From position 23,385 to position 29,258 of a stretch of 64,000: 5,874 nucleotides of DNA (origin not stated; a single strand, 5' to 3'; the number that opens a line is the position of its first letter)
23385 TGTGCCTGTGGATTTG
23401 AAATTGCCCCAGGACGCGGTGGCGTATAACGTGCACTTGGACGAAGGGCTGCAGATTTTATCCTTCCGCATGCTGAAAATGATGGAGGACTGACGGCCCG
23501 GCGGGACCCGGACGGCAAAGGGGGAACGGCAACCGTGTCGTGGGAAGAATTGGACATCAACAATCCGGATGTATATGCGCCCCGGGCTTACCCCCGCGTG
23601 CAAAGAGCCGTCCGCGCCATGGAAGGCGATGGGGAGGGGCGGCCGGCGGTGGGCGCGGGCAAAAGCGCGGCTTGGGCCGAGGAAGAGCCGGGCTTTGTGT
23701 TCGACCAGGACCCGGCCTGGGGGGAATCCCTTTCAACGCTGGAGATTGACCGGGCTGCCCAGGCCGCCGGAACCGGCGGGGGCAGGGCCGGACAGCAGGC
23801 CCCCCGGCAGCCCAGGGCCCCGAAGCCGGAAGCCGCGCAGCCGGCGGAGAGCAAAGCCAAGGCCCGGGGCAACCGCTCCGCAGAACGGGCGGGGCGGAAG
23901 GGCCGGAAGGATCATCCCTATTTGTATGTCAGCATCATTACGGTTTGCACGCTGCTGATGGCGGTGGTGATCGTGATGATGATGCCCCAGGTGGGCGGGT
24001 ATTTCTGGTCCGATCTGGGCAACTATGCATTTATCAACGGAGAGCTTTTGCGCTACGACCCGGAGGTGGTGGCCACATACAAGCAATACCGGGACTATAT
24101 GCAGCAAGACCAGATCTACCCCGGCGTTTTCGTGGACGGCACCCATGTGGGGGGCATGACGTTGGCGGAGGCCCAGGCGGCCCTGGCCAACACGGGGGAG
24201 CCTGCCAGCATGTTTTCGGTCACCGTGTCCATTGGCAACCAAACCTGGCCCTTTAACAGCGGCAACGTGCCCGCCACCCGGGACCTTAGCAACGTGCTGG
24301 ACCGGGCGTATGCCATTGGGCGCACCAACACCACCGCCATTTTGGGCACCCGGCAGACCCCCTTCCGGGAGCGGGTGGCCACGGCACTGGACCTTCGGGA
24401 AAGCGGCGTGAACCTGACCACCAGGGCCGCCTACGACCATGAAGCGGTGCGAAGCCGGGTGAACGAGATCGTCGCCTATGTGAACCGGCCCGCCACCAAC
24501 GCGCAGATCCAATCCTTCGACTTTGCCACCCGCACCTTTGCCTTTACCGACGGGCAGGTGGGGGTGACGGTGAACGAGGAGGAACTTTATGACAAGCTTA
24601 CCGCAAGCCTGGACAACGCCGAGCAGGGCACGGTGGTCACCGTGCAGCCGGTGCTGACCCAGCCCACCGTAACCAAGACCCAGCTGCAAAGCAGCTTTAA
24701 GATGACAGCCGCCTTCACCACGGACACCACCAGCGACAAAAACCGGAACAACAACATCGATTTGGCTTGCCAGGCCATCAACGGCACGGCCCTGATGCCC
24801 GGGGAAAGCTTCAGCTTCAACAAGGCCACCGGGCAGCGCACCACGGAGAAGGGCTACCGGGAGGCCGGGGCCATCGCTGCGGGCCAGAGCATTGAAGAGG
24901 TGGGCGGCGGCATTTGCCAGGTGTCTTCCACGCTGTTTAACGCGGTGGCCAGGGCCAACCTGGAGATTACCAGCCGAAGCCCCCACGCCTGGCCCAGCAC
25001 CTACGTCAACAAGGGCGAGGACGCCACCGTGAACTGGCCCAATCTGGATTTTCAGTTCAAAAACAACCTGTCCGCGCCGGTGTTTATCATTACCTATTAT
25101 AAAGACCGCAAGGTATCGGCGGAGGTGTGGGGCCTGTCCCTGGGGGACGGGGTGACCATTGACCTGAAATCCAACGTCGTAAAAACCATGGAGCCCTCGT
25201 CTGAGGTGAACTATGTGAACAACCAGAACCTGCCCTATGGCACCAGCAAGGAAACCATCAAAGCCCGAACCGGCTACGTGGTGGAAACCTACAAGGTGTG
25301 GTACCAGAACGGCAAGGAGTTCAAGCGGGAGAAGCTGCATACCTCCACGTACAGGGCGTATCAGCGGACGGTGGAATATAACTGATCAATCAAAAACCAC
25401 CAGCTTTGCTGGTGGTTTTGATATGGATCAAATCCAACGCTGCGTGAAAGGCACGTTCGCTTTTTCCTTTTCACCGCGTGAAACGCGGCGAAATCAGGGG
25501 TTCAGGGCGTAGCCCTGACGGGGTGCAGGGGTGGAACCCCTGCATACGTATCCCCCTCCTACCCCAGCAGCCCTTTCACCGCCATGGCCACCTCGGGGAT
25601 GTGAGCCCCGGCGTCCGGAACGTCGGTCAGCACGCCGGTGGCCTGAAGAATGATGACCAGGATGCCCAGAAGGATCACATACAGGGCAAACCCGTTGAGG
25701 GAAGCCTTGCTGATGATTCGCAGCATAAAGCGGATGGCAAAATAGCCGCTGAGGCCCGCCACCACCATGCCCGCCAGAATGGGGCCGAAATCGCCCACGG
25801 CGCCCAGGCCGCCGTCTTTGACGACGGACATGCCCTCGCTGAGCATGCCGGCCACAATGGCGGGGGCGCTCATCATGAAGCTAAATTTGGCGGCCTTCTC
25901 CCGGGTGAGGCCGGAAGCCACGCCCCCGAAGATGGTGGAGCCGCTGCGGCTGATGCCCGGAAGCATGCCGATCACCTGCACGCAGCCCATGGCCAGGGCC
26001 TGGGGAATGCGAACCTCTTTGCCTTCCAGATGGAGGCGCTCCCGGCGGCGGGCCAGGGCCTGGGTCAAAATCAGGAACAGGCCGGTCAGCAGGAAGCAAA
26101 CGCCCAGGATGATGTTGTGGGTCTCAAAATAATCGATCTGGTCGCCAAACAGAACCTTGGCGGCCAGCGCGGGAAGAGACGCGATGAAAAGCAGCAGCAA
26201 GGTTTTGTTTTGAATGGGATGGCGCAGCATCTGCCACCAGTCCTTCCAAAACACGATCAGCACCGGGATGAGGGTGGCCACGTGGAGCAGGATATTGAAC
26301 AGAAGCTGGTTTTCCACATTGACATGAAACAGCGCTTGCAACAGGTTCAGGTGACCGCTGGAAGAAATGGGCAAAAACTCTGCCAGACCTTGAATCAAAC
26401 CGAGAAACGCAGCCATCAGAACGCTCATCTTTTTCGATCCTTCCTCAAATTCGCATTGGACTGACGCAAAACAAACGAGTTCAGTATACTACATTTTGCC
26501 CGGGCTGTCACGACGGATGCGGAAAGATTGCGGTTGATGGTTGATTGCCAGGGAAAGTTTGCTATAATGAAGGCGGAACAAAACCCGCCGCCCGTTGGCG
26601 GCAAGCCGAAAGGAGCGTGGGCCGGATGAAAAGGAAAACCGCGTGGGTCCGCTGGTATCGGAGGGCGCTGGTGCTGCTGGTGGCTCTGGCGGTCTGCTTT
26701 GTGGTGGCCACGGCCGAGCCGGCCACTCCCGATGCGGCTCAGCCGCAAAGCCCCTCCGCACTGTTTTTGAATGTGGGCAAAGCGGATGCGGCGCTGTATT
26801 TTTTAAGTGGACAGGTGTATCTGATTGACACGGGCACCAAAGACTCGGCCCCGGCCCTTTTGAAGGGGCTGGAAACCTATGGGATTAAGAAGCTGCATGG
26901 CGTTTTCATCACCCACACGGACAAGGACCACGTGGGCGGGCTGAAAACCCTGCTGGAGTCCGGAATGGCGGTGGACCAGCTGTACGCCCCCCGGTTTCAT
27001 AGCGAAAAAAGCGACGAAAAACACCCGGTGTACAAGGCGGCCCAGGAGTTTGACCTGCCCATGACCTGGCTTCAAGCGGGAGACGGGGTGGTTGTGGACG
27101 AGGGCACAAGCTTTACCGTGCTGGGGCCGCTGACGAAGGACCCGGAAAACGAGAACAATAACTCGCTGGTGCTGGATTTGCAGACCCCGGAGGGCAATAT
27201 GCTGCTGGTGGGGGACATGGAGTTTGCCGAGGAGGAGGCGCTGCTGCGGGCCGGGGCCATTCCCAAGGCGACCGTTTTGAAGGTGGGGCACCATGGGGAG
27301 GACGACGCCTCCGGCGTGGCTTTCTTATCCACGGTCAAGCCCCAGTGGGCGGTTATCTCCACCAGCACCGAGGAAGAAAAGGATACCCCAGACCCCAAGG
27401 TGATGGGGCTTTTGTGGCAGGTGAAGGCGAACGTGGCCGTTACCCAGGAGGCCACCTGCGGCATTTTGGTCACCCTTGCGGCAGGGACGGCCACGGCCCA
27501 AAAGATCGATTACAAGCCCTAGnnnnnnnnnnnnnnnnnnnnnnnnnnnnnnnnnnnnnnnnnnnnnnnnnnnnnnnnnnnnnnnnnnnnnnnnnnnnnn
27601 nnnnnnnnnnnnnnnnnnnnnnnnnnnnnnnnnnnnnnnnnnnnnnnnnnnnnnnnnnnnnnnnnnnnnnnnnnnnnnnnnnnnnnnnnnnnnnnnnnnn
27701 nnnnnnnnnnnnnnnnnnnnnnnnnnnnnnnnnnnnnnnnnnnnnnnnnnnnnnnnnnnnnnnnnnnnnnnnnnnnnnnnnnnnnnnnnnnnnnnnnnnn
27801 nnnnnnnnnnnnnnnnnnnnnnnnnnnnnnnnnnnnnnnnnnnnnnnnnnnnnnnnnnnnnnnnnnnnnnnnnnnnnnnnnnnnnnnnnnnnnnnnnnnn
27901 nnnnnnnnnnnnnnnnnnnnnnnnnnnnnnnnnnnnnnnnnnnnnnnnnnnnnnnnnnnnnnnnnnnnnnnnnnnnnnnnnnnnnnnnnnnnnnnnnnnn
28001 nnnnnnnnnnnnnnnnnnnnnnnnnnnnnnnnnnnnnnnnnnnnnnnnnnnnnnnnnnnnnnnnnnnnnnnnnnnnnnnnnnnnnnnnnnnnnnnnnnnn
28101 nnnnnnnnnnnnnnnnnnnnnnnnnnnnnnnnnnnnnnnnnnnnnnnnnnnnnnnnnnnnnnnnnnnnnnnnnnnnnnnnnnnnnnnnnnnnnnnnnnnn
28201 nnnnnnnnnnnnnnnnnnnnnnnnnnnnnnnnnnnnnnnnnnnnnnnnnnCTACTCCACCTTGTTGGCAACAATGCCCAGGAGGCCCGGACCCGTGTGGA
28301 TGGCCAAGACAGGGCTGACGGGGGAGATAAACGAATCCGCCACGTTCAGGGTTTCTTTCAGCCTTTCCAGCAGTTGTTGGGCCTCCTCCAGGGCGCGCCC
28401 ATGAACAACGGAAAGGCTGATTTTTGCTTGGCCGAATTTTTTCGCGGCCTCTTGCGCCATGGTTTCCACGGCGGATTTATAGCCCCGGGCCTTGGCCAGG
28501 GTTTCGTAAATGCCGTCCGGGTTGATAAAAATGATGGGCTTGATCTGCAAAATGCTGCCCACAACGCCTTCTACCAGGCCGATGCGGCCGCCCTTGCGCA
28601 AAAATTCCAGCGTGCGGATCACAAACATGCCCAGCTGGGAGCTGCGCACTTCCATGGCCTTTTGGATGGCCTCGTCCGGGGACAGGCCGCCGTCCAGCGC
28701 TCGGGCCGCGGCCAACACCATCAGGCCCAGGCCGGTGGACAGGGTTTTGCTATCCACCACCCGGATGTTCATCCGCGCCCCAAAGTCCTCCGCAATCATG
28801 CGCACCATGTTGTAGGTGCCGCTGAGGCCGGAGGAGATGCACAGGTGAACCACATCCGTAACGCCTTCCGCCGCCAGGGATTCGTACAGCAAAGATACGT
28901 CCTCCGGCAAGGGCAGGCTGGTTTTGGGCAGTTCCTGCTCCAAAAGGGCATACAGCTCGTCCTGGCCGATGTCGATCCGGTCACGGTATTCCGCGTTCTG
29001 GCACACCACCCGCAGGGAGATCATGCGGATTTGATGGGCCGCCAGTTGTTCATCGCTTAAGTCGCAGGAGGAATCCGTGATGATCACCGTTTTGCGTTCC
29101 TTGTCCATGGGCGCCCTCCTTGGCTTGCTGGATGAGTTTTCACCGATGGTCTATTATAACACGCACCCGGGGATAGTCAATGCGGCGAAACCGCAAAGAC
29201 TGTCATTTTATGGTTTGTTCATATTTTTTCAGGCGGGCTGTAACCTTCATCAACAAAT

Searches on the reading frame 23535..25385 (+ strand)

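Call 19: search_protein_families(library=pfam, proteins=[window:23535-25385:+], max_evalue=0.00001)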
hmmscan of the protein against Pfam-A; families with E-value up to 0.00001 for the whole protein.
window:23535-25385:+ (616 aa): 3 families
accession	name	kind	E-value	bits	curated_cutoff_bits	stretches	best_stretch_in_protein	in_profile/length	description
PF04294.18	VanW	-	1.2e-49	167.5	27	1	403-532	1-130/130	VanW like protein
PF12229.13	PG_binding_4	-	8.2e-10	39.3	22.1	1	267-366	20-115/117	Putative peptidoglycan binding domain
PF07501.17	G5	-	8.6e-07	29.6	23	1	547-608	3-64/75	G5 domain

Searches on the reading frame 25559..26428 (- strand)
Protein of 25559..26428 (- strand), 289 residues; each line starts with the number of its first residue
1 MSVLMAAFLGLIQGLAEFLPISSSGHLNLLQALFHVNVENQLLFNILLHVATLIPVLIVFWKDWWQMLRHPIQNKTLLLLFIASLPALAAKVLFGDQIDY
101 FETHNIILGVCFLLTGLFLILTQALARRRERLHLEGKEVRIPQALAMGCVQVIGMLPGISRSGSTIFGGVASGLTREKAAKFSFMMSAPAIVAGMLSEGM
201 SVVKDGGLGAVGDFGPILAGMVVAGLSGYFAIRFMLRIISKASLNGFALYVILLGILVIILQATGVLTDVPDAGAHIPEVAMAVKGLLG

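Call 19: search_protein_families(library=pfam, proteins=[window:25559-26428:-], max_evalue=0.00001)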
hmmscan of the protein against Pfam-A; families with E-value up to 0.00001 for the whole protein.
window:25559-26428:- (289 aa): 1 family
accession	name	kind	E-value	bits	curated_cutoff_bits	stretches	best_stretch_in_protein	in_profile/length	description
PF02673.24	BacA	-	2.8e-66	224.3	33.4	1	6-257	1-257/257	Bacitracin resistance protein BacA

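Call 31: find_homologous_proteins(query=window:25562-26428:-, max_evalue=1e-30)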
Query window:25562-26428:- (289 aa): 4622 proteins with E <= 1e-30 among 8000 candidates; the best 120 are listed.
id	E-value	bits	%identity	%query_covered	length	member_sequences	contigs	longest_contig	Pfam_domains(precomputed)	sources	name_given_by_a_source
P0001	1.2e-177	607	100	100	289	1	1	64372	PF02673.25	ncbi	-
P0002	1.6e-147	508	84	100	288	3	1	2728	PF02673.25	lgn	-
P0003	3.6e-129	448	73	100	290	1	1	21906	PF02673.25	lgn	-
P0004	1.9e-128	446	73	100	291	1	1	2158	PF02673.25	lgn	-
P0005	5.3e-128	444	75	100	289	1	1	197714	PF02673.25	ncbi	-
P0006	4.1e-127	441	77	94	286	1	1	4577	PF02673.25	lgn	-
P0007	1.2e-126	440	73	99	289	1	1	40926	PF02673.25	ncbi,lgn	-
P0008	1.3e-125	436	74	94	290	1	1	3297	PF02673.25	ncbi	-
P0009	1.8e-123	429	78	92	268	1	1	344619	PF02673.25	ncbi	-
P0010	4.2e-123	428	76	94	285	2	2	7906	PF02673.25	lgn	-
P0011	1.7e-122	426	72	100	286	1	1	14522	PF02673.25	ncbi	-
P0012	8.3e-122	424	72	100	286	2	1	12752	PF02673.25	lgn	-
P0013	1.8e-121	423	73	93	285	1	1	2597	PF02673.25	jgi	jgi:undecaprenyl-diphosphatase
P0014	2.2e-121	423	73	93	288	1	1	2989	PF02673.25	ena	-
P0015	2.7e-121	422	75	93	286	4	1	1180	PF02673.25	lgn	-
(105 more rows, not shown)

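Call 32: find_encoding_contigs(protein=P0001, flank=1000, max_places=2)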
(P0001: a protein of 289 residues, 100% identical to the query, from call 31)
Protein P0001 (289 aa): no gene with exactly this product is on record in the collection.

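Call 33: find_encoding_contigs(protein=P0005, flank=10000, max_places=2)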
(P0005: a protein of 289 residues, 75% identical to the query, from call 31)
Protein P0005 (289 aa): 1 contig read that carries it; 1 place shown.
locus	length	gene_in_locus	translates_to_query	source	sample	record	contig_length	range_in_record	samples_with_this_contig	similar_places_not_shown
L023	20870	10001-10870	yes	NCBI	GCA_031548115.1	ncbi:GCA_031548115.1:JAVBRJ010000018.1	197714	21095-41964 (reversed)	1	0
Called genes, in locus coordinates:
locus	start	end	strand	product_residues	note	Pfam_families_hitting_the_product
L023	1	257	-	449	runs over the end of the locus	PF01547:SBP_bac_1 (weak)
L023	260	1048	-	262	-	-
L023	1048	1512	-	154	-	PF04542:Sigma70_r2, PF08281:Sigma70_r4_2, PF04545:Sigma70_r4, PF13384:HTH_23 (faint)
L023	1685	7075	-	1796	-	PF13620:CarboxypepD_reg (weak), PF17210:SdrD_B, PF17210:SdrD_B (weak), PF17210:SdrD_B, PF17210:SdrD_B, PF17210:SdrD_B, PF17210:SdrD_B, PF17210:SdrD_B, +21 more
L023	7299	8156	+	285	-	PF02645:DegV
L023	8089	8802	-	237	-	-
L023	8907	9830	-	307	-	PF00753:Lactamase_B, PF23023:Anti-Pycsar_Apyc1 (weak)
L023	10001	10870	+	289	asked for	PF02673:BacA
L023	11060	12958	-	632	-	PF12229:PG_binding_4, PF04294:VanW, PF07501:G5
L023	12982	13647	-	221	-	PF06971:Put_DNA-bind_N, PF01408:GFO_IDH_MocA (weak), PF02629:CoA_binding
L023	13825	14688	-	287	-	-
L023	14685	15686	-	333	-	PF02096:60KD_IMP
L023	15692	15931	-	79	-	PF01809:YidD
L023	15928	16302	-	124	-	PF00825:Ribonuclease_P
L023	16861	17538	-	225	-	PF00230:MIP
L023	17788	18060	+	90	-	-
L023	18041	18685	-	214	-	PF13443:HTH_26, PF13560:HTH_31, PF01381:HTH_3, PF00717:Peptidase_S24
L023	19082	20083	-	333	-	PF00710:Asparaginase, PF17763:Asparaginase_C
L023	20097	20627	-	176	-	PF13353:Fer4_12, PF04055:Radical_SAM (weak)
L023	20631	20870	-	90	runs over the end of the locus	PF12669:FeoB_associated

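Call 34: find_encoding_contigs(protein=P0009, flank=10000, max_places=2)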
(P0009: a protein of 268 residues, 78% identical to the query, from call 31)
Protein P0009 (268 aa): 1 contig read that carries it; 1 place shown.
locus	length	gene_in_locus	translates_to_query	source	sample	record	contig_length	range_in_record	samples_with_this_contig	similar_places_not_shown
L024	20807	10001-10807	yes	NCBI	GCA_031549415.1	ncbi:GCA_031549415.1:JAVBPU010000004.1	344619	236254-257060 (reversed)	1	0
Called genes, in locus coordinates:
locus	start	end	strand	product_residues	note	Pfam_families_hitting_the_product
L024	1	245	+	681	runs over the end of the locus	PF12229:PG_binding_4, PF04294:VanW, PF07501:G5 (weak)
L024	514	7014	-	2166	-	PF17210:SdrD_B (weak), PF13620:CarboxypepD_reg (weak), PF17210:SdrD_B, PF13620:CarboxypepD_reg (weak), PF17210:SdrD_B, PF17210:SdrD_B, PF17210:SdrD_B, PF17210:SdrD_B, +19 more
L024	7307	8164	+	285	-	PF02645:DegV, PF13684:FakA-like_C (faint)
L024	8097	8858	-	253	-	-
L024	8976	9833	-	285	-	PF00753:Lactamase_B, PF23023:Anti-Pycsar_Apyc1 (weak), PF12706:Lactamase_B_2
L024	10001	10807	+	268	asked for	PF02673:BacA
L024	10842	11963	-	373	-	PF04055:Radical_SAM (weak)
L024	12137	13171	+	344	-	PF01261:AP_endonuc_2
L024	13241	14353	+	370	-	PF00294:PfkB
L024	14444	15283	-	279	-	-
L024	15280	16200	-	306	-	PF13353:Fer4_12, PF04055:Radical_SAM, PF12838:Fer4_7 (faint), PF00037:Fer4 (weak), PF12800:Fer4_4 (faint), PF12837:Fer4_6 (faint), PF00037:Fer4 (weak), PF13484:Fer4_16 (weak)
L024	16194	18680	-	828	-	PF02901:PFL-like, PF01228:Gly_radical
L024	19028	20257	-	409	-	PF08341:TED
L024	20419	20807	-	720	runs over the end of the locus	-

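Call 44: find_encoding_contigs(protein=P0002, flank=10000, max_places=3)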
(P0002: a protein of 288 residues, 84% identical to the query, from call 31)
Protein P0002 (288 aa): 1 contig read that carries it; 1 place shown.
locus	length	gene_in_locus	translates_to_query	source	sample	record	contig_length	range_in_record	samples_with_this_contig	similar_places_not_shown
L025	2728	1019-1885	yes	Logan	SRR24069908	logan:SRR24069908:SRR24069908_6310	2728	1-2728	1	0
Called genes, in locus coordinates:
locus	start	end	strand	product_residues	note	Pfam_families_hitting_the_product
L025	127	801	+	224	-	-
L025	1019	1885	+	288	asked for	PF02673:BacA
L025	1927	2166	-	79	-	PF07866:DUF1653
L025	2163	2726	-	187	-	?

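Call 45: find_encoding_contigs(protein=P0003, flank=10000, max_places=2)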
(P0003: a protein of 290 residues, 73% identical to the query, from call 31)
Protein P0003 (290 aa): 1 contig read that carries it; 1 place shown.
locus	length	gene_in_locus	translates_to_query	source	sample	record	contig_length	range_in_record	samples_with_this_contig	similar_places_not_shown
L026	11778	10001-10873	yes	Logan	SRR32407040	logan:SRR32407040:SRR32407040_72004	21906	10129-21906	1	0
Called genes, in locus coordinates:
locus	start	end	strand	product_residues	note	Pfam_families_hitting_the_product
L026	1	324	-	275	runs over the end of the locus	PF08239:SH3_3 (faint)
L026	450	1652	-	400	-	-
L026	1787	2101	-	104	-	-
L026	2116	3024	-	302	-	-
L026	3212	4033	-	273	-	PF00528:BPD_transp_1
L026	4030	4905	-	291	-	PF00528:BPD_transp_1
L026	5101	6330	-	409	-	PF01547:SBP_bac_1, PF13416:SBP_bac_8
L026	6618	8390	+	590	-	PF02743:dCache_1 (faint), PF06580:His_kinase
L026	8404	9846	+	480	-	PF00072:Response_reg, PF12833:HTH_18, PF00165:HTH_AraC (weak)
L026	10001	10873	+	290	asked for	PF02673:BacA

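Call 46: find_encoding_contigs(protein=P0007, flank=10000, max_places=2)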
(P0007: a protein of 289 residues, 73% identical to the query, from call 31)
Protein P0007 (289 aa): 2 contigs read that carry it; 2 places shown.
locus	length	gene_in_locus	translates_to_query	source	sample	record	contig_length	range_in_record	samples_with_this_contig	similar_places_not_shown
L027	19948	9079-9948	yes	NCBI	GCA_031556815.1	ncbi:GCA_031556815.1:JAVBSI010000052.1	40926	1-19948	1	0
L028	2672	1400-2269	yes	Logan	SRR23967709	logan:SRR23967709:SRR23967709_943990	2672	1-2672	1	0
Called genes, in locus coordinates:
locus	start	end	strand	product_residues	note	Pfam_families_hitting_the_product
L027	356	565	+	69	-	PF04542:Sigma70_r2 (weak)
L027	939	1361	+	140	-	PF09021:HutP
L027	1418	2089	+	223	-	PF02224:Cytidylate_kin, PF13189:Cytidylate_kin2, PF13238:AAA_18 (weak), PF13207:AAA_17 (weak)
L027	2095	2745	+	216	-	PF01553:Acyltransferase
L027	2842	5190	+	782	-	PF02401:LYTB, PF21710:Spt6_S1 (faint), PF00575:S1, PF23459:S1_RRP5 (weak), PF00575:S1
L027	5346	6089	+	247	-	PF01259:SAICAR_synt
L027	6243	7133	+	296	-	PF02645:DegV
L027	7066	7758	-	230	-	-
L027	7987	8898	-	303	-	PF00753:Lactamase_B, PF23023:Anti-Pycsar_Apyc1 (weak), PF12706:Lactamase_B_2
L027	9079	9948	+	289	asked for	PF02673:BacA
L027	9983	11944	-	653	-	PF12229:PG_binding_4, PF04294:VanW, PF07501:G5 (weak)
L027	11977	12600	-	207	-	PF06971:Put_DNA-bind_N, PF02629:CoA_binding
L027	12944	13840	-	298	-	PF14804:Jag_N, PF13083:KH_KhpA-B, PF01424:R3H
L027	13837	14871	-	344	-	PF02096:60KD_IMP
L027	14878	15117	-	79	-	PF01809:YidD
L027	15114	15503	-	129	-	PF00825:Ribonuclease_P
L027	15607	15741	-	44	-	PF00468:Ribosomal_L34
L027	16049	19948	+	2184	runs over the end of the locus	PF00775:Dioxygenase_C (faint), PF01060:TTR-52 (faint), PF13620:CarboxypepD_reg (weak), PF17210:SdrD_B, PF17210:SdrD_B, PF22904:NOMO1-like_2nd (weak), PF17210:SdrD_B, PF13620:CarboxypepD_reg, +12 more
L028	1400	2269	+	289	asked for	PF02673:BacA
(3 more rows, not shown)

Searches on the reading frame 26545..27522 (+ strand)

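Call 88: search_protein_families(library=pfam, proteins=[window:26545-27522:+], max_evalue=0.000001)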
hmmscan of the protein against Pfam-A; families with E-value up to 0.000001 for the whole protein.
window:26545-27522:+ (325 aa): 2 families
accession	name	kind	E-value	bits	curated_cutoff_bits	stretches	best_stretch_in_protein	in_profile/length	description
PF00753.33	Lactamase_B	-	6.2e-17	62.6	22.7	1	83-266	9-187/196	Metallo-beta-lactamase superfamily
PF12706.13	Lactamase_B_2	-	5.1e-09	36.5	27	1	93-252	4-169/200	Beta-lactamase superfamily domain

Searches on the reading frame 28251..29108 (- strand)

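Call 88: search_protein_families(library=pfam, proteins=[window:28251-29108:-], max_evalue=0.000001)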
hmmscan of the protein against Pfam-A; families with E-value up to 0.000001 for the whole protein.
window:28251-29108:- (285 aa): 1 family
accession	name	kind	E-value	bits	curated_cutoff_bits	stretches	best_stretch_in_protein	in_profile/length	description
PF02645.21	DegV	-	2.9e-79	266.8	27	1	6-281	1-277/280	Uncharacterised protein, DegV family COG1307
